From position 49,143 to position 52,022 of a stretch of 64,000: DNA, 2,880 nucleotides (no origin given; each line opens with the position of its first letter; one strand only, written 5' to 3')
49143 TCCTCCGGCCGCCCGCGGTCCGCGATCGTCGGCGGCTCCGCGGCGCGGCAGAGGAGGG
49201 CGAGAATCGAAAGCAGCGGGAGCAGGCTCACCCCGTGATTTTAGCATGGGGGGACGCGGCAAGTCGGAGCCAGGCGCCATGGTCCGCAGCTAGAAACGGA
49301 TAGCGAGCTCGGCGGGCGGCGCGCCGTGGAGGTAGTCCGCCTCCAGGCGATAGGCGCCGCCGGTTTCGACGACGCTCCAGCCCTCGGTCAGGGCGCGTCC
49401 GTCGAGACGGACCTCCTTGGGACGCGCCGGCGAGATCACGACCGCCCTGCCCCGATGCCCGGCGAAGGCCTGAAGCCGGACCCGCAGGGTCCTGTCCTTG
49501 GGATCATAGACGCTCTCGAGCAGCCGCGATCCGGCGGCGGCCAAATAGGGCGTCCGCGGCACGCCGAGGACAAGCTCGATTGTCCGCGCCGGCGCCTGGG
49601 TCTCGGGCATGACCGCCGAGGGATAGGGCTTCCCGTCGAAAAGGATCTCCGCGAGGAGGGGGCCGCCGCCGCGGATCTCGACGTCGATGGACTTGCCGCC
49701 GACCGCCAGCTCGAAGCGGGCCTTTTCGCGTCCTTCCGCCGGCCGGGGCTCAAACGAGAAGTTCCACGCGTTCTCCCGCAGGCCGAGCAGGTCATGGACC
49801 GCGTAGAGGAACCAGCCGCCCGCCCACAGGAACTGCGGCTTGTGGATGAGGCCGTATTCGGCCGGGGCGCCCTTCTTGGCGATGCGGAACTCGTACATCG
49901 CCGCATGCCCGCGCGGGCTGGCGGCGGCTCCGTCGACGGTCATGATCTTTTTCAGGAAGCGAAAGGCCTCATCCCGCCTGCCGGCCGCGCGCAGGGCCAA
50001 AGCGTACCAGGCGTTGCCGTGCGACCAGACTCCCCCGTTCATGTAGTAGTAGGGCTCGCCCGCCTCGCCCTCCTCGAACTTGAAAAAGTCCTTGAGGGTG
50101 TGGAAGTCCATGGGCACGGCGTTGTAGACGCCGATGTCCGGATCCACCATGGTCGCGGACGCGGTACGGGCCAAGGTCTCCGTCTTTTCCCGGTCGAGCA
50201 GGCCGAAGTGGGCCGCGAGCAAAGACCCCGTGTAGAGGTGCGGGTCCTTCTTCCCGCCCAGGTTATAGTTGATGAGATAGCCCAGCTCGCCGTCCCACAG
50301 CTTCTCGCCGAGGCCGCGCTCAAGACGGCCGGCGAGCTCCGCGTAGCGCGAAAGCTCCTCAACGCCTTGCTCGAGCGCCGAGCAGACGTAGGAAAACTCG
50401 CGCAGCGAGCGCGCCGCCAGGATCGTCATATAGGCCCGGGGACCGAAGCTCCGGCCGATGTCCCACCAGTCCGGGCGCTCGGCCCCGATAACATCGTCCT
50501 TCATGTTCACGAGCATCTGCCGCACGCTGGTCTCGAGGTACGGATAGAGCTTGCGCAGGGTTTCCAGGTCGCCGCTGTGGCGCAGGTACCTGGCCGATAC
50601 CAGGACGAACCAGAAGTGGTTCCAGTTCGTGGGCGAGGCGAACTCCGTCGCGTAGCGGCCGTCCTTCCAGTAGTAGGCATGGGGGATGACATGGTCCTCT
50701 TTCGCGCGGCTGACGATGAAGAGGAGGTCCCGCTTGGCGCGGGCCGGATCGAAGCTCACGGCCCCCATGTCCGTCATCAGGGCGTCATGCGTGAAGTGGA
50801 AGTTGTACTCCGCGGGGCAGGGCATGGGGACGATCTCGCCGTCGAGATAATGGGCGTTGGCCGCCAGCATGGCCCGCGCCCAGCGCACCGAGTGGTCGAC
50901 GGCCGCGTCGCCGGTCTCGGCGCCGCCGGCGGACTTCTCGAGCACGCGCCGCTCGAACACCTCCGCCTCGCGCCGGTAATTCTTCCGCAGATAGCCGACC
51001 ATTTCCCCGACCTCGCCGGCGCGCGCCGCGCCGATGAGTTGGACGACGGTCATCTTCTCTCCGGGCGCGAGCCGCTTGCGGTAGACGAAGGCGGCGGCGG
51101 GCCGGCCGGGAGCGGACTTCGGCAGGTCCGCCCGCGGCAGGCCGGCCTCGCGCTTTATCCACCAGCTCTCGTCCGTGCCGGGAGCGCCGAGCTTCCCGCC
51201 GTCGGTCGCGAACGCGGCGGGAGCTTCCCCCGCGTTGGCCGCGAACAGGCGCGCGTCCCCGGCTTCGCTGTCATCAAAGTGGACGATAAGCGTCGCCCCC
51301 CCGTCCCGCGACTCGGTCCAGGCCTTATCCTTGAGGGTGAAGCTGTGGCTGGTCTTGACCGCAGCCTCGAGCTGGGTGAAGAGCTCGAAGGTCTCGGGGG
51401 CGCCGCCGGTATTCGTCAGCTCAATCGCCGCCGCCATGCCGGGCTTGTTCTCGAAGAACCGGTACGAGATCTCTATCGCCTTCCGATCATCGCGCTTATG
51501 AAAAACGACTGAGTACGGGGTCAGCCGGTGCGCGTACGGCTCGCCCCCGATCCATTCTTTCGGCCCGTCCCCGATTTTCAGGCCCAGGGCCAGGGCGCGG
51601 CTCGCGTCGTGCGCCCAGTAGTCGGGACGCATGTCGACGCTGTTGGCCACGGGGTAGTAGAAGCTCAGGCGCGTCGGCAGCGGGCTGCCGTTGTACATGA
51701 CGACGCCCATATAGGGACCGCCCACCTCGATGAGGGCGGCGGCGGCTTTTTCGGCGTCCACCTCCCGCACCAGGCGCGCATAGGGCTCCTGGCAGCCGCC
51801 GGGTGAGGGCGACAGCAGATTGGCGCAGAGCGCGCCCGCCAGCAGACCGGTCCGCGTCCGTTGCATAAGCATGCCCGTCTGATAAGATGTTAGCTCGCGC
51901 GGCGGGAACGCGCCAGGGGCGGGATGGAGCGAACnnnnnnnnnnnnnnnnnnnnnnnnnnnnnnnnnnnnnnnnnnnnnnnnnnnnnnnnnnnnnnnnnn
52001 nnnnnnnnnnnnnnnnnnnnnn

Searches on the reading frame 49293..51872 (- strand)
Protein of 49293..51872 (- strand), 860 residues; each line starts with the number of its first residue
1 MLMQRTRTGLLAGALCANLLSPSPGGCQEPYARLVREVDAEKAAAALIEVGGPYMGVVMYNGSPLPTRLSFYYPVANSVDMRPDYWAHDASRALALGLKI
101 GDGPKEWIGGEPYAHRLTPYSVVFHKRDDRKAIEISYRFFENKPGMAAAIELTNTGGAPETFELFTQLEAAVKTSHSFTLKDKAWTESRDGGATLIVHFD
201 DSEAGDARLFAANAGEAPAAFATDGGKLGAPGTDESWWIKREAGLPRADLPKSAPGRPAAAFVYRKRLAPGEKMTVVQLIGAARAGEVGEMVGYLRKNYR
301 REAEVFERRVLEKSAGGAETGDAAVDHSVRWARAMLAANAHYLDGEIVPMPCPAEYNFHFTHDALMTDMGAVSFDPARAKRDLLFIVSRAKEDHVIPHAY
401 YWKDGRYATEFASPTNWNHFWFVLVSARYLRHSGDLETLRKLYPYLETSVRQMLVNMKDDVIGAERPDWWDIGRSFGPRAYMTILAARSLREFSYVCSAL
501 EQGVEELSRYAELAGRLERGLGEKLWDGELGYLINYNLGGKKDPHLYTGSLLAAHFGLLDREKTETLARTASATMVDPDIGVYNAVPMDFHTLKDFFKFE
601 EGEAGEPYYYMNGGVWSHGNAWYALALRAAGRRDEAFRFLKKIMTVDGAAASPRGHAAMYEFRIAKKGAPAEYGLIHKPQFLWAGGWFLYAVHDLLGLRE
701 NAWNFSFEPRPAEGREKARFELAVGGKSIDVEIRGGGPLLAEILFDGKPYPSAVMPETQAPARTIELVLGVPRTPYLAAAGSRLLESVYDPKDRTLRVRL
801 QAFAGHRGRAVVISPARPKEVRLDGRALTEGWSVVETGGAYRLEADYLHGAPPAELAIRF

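Call 31: search_protein_families(library=pfam, proteins=[window:49293-51872:-], max_evalue=0.001)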
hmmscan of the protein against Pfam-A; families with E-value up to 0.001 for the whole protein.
window:49293-51872:- (860 aa): 3 families
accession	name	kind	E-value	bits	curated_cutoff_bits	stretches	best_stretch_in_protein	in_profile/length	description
PF22422.2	MGH1-like_GH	-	8.2e-08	32.6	27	0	505-646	197-327/356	Mannosylglycerate hydrolase MGH1-like glycoside hydrolase domain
PF17167.11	Glyco_hydro_94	-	1.1e-05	24.9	27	1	410-645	116-366/420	Glycosyl hydrolase 94 superfamily, catalytic domain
PF17389.8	Bac_rhamnosid6H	-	9.3e-05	22.3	24.5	1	409-573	91-251/339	Bacterial alpha-L-rhamnosidase 6 hairpin glycosidase domain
